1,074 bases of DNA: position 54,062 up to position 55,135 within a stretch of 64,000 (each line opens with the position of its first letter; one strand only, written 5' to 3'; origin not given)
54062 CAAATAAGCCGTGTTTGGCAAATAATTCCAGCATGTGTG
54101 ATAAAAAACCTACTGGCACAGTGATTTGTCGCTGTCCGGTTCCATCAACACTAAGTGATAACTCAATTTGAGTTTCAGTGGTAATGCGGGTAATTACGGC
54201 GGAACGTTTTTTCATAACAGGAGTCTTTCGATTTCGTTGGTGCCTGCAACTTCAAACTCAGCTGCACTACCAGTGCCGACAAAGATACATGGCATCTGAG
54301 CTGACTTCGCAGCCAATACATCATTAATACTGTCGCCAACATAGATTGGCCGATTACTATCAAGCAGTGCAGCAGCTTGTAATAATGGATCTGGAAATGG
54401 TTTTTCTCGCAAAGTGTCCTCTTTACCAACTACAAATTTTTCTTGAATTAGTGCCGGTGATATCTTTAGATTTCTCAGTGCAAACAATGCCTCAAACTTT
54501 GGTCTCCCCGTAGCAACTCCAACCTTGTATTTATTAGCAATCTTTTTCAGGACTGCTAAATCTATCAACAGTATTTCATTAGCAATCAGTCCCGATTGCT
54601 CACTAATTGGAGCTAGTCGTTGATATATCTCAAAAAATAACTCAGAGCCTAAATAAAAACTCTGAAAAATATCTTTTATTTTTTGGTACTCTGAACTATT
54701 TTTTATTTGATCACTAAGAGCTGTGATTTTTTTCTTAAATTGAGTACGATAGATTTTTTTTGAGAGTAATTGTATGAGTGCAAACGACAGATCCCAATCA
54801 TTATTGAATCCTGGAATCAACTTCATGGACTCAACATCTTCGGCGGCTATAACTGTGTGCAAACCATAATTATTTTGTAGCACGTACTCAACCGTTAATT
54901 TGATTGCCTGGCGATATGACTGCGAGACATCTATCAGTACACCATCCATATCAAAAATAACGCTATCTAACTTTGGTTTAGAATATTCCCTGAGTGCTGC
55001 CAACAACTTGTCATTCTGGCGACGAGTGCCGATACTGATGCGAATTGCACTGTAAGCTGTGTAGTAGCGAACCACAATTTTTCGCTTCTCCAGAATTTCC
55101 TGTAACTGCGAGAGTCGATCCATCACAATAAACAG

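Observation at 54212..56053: HisC fused to a HAD phosphatase, a candidate for the missing histidinol-phosphate phosphatase step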

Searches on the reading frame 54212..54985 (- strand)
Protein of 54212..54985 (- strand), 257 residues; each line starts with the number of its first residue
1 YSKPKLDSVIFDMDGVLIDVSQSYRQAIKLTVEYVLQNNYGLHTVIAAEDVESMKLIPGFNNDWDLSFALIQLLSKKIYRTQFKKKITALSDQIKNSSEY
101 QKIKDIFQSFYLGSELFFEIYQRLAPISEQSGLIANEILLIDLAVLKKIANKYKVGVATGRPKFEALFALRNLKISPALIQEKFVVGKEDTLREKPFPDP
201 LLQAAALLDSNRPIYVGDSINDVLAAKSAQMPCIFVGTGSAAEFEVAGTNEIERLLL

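Call 7: search_solved_structures(query=window:54215-54979:-, max_evalue=1, show_alignments=3)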
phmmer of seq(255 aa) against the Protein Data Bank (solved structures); distinct sequences matched with E-value up to 1: 22.
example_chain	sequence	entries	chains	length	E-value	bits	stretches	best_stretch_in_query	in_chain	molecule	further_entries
6iah_A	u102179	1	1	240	6.8e-14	55.5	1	7-225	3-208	Hydrolase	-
1qyi_A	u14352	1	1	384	5.7e-09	39.4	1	101-196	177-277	hypothetical protein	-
2hi0_A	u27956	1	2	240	7e-05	26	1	152-237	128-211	Putative phosphoglycolate phosphatase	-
3kbb_A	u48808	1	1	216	0.0012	21.9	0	5-31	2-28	Phosphorylated carbohydrates phosphatase TM_1254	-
2hdo_A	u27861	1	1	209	0.0026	20.9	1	143-229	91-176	Phosphoglycolate phosphatase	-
4ygq_A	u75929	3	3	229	0.0039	20.3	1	150-242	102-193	Hydrolase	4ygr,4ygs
3d6j_A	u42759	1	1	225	0.0043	20.2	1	121-243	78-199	Putative haloacid dehalogenase-like hydrolase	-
4uar_A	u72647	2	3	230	0.0049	20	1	142-246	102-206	Protein CbbY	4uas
3nas_A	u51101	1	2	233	0.0078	19.3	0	176-238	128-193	beta-phosphoglucomutase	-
4uav_A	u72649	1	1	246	0.0099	19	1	146-243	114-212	Haloacid dehalogenase-like hydrolase domain-containing protein At3g48420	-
4uat_A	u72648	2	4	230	0.023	17.8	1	142-246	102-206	Protein CbbY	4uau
2nyv_A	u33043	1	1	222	0.081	16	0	182-228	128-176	Phosphoglycolate phosphatase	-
3kzx_A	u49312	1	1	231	0.082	16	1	183-236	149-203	HAD-superfamily hydrolase, subfamily IA, variant 1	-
3s6j_A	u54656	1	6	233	0.11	15.6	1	169-237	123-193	Hydrolase, haloacid dehalogenase-like family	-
2yy6_A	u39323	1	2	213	0.11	15.6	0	182-228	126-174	phosphoglycolate phosphatase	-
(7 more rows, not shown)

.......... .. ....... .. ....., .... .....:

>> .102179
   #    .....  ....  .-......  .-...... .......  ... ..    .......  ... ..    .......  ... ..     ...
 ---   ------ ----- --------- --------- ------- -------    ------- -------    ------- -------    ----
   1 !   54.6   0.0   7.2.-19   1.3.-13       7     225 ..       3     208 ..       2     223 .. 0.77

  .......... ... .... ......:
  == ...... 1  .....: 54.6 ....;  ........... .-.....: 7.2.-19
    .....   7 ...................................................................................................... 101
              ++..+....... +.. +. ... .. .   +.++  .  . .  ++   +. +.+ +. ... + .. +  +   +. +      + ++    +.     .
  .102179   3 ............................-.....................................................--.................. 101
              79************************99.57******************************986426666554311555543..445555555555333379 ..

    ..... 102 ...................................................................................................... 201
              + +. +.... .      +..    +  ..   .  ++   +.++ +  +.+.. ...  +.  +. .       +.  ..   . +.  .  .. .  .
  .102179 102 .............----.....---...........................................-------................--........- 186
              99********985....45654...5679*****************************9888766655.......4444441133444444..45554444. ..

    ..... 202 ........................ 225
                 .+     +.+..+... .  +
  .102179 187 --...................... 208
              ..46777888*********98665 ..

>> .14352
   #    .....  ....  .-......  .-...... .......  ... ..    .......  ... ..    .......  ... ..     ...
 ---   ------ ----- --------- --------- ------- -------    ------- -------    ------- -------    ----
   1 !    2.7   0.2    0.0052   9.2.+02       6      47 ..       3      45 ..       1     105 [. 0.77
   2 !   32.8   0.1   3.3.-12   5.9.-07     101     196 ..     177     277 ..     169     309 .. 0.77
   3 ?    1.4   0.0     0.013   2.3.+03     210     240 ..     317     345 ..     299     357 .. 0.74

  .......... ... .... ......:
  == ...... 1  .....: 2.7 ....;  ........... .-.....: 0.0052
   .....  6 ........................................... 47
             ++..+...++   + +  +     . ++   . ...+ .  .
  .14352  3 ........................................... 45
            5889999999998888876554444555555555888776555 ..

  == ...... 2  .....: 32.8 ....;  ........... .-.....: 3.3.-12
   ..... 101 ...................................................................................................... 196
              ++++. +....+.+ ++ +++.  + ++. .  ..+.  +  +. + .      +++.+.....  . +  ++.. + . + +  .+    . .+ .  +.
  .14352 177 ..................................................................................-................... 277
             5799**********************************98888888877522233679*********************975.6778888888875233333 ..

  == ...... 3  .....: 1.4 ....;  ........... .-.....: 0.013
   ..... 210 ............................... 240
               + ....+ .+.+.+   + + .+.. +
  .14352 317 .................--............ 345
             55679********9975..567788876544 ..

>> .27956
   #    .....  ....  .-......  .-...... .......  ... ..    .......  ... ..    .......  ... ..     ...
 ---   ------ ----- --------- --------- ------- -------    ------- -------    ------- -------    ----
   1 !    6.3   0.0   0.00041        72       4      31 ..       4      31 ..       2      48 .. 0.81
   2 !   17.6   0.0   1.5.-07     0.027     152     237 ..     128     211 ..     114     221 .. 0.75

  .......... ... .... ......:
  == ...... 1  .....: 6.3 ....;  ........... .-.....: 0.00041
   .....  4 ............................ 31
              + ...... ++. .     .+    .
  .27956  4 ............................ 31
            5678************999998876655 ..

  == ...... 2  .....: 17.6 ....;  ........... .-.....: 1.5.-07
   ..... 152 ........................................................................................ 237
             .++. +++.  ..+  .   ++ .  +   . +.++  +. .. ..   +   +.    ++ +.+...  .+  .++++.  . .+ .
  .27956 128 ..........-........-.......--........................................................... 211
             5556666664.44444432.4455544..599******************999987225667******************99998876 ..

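Call 21: find_homologous_proteins(query=window:54215-54979:-, max_evalue=0.001)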
Query seq(255 aa) (255 aa): 436 proteins with E <= 0.001 among 1591 candidates; the best 120 are listed.
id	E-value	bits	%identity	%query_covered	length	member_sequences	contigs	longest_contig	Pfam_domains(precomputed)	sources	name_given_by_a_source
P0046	5.5e-111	388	69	100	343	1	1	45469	PF13419.13,PF00702.33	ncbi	-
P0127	2.2e-92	327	56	98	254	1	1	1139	PF13419.13,PF00702.33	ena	-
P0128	4.7e-85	303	55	100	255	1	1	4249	PF13419.13,PF00702.33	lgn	-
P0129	2.4e-83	298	53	100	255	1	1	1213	PF13419.13,PF00702.33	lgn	-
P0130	4.7e-81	290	67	80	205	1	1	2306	PF13419.13,PF00702.33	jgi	jgi:HAD superfamily hydrolase (TIGR01549 family)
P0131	9.1e-78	279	50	100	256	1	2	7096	PF13419.13,PF00702.33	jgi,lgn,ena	jgi:HAD superfamily hydrolase (TIGR01548 family)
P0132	2.7e-77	278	54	99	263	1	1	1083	PF13419.13,PF00702.33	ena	-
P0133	8.6e-77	276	51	99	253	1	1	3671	PF13419.13,PF00702.33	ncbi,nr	ncbi:HAD-IA family hydrolase [Candidatus Microgenomates bacterium]|nr:HAD-IA family hydrolase [Candi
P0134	1.7e-76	275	48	100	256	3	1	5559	PF13419.13,PF00702.33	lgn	-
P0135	1.8e-76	275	49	99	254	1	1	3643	PF13419.13,PF00702.33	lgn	-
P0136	1.9e-76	275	51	98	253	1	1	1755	PF13419.13,PF00702.33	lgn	-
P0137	2.8e-76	274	53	98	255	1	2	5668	PF13419.13,PF00702.33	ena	-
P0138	3.2e-76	274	51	99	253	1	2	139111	PF13419.13,PF00702.33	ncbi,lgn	-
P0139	3.5e-76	274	52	99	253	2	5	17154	PF13419.13,PF00702.33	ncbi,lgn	-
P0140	4.2e-76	274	51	99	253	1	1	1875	PF13419.13,PF00702.33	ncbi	-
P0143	1.2e-74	269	49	100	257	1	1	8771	PF13419.13,PF00702.33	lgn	-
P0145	8.4e-74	266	48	99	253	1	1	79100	PF13419.13,PF00702.33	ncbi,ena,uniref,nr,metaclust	ncbi:hypothetical protein A2W14_03405 [Candidatus Gottesmanbacteria bacterium RBG_16_37_8]|uniref:HA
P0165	1.1e-64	237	46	99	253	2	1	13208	PF13419.13,PF00702.33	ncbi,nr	ncbi:TIGR01548 family HAD-type hydrolase [Candidatus Gottesmanbacteria bacterium]|nr:TIGR01548 famil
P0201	8.6e-47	178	44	92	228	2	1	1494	PF13419.13,PF00702.33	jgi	jgi:HAD superfamily hydrolase (TIGR01548 family)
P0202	1.2e-46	178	42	99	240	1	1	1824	PF13419.13,PF00702.33,PF08282.19,PF13242.13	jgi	jgi:HAD superfamily hydrolase (TIGR01548 family)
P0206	4.6e-41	159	37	99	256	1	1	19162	PF13419.13,PF00702.33,PF13242.13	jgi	jgi:HAD superfamily hydrolase (TIGR01548 family)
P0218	1.2e-32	132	36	55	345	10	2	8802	PF13419.13,PF00702.33,PF13242.13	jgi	jgi:HAD superfamily hydrolase (TIGR01548 family)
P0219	1.8e-32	131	34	93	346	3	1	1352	PF13419.13,PF00702.33,PF13242.13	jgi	jgi:HAD superfamily hydrolase (TIGR01548 family)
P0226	9.5e-31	125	35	67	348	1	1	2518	PF13419.13,PF00702.33,PF13242.13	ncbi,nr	ncbi:MAG: TIGR01548 family HAD-type hydrolase [Caldilineae bacterium]|nr:MAG: TIGR01548 family HAD-t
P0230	2.4e-30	124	38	89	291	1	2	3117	PF13419.13,PF01502.24,PF00702.33,PF12710.14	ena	-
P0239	1.0e-27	116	30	90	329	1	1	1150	PF13419.13,PF00702.33,PF13242.13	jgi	jgi:HAD superfamily hydrolase (TIGR01548 family)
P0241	3.7e-27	114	36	99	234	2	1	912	PF13419.13,PF00702.33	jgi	jgi:HAD superfamily hydrolase (TIGR01548 family)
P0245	3.2e-26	111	36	55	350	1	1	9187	PF13419.13,PF00702.33,PF13242.13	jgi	jgi:HAD superfamily hydrolase (TIGR01548 family)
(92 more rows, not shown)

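Call 23: find_encoding_contigs(protein=P0143, flank=5000, max_places=2)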
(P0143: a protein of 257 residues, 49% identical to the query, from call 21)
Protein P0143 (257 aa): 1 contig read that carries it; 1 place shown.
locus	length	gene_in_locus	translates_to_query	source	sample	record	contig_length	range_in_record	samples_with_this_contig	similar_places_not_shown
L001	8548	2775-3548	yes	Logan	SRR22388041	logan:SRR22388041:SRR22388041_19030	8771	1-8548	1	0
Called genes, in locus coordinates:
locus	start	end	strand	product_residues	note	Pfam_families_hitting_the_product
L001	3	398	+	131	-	?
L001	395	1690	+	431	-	PF00815:Histidinol_dh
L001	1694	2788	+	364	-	PF00155:Aminotran_1_2, PF00266:Aminotran_5 (faint), PF04864:Alliinase_C (weak)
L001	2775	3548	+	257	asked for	PF00702:Hydrolase, PF13419:HAD_2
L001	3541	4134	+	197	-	PF00475:IGPD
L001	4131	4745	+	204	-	PF00117:GATase, PF07685:GATase_3 (weak), PF01174:SNO (weak)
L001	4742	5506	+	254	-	PF00977:His_biosynth, PF01207:Dus (faint), PF02581:TMP-TENI (faint), PF03060:NMO (faint)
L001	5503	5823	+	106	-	PF01502:PRA-CH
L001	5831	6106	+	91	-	PF01503:PRA-PH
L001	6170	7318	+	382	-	PF05167:DUF711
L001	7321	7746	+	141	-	PF07973:tRNA_SAD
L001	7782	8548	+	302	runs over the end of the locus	-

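Call 24: find_encoding_contigs(protein=P0145, flank=6000, max_places=2)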
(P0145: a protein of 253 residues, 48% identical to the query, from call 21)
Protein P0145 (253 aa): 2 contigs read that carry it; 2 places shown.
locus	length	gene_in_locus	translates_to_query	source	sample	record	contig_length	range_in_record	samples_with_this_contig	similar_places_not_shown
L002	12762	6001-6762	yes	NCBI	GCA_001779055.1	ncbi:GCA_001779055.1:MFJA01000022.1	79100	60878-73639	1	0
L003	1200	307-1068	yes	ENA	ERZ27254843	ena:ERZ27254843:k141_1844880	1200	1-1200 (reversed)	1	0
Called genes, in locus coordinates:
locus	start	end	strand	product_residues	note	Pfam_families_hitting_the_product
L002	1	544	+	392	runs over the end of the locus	-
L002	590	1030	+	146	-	PF09424:YqeY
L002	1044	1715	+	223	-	PF13623:SurA_N_2 (weak), PF13624:SurA_N_3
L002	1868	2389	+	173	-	PF00160:Pro_isomerase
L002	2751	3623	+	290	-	PF09084:NMT1, PF01634:HisG, PF08029:HisG_C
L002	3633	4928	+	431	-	PF00815:Histidinol_dh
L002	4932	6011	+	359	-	PF00155:Aminotran_1_2, PF04864:Alliinase_C (weak)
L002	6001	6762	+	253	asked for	PF00702:Hydrolase, PF13419:HAD_2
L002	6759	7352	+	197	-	PF00475:IGPD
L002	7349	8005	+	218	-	PF00117:GATase, PF01174:SNO (weak), PF07685:GATase_3 (weak)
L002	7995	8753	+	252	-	PF00977:His_biosynth, PF01207:Dus (weak), PF02581:TMP-TENI (faint), PF03060:NMO (faint), PF01180:DHO_dh (faint), PF04309:G3P_antiterm (faint)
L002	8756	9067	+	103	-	PF01502:PRA-CH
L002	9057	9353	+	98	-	PF01503:PRA-PH, PF03819:MazG (weak)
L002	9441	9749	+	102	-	-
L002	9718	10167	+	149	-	PF13470:PIN_3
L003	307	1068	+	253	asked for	PF00702:Hydrolase, PF13419:HAD_2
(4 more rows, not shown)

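Call 26: search_protein_representatives(protein=window:54212-54985:-)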
Query: 257 residues. Proteins with E-value up to 0.001 (for the whole library): 2110; up to 1e-10: 622; up to 1e-30: 49. The best 150 are listed.
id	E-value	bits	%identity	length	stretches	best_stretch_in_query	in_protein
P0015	1.3e-91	323.0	58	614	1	4-257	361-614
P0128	1.2e-85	303.5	55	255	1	5-257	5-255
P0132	7.3e-78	278.0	54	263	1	5-256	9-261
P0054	1.9e-75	270.1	51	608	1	5-257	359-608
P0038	8.6e-64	231.9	45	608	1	1-254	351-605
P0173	6.2e-62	225.9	41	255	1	5-255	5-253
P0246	2.9e-61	223.7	43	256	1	6-256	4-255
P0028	1.9e-59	217.7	45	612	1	4-257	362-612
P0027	1.1e-58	215.2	49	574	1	45-256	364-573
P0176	8.9e-58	212.3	49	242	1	5-256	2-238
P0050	9.8e-56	205.6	44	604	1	2-255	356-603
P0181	1.2e-55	205.3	41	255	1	3-257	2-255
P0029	2.2e-55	204.4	45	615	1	7-252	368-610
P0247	2.9e-55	204.0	43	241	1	3-257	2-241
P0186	2.0e-53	198.0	41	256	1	6-256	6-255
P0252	6.6e-42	160.3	38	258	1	6-241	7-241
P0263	5.4e-36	141.0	41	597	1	7-256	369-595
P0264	9.0e-36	140.2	42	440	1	4-237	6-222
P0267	4.8e-33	131.3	44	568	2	100-254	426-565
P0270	3.4e-32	128.5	47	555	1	7-239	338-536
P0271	3.6e-32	128.4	44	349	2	103-242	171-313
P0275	9.6e-30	120.5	43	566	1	6-252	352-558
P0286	7.6e-28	114.3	44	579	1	6-254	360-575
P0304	1.5e-24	103.5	42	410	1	5-256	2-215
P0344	4.8e-22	95.3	46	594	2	99-234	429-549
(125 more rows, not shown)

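Call 27: list_cluster_members(proteins=[P0263, P0267, P0270, P0275, P0286, P0264, P0271, P0252, P0304, P0344])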
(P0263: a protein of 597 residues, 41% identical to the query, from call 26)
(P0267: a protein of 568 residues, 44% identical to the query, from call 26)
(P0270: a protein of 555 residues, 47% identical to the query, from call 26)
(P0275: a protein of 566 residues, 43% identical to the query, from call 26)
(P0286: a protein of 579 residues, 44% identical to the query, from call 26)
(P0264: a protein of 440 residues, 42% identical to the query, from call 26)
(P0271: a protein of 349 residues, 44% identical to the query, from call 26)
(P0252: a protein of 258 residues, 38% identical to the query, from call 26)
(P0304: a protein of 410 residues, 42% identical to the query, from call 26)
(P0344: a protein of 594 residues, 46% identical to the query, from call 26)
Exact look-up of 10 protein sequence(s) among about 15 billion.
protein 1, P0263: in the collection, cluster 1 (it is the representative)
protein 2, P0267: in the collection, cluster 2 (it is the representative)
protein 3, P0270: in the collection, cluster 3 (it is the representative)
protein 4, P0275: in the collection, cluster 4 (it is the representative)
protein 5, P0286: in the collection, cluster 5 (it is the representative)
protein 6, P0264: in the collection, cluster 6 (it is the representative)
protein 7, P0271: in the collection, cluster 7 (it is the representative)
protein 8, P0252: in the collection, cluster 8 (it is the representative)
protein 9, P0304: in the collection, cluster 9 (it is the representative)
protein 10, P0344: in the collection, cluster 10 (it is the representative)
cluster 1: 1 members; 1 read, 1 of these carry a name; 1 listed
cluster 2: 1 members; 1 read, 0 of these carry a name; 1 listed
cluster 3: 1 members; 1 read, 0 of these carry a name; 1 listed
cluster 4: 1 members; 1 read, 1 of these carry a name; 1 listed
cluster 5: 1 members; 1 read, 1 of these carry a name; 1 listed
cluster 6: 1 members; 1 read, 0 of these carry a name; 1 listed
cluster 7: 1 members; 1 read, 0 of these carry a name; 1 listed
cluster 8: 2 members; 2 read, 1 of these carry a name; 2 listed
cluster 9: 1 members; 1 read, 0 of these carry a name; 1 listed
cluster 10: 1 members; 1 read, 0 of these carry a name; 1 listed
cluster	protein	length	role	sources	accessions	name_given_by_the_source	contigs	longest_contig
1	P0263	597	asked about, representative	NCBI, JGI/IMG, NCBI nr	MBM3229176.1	histidinol-phosphate transaminase [Candidatus Parvarchaeota archaeon]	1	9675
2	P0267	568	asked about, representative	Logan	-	-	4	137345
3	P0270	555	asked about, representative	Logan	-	-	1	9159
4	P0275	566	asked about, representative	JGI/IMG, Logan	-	histidinol-phosphate aminotransferase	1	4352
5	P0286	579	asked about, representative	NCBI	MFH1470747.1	MAG: histidinol-phosphate transaminase [Candidatus Micrarchaeota archaeon]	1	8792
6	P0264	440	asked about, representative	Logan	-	-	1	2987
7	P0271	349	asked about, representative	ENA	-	-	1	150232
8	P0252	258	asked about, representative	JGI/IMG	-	HAD superfamily phosphatase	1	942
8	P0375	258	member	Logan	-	-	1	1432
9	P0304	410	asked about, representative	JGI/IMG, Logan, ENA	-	-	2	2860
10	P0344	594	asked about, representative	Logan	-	-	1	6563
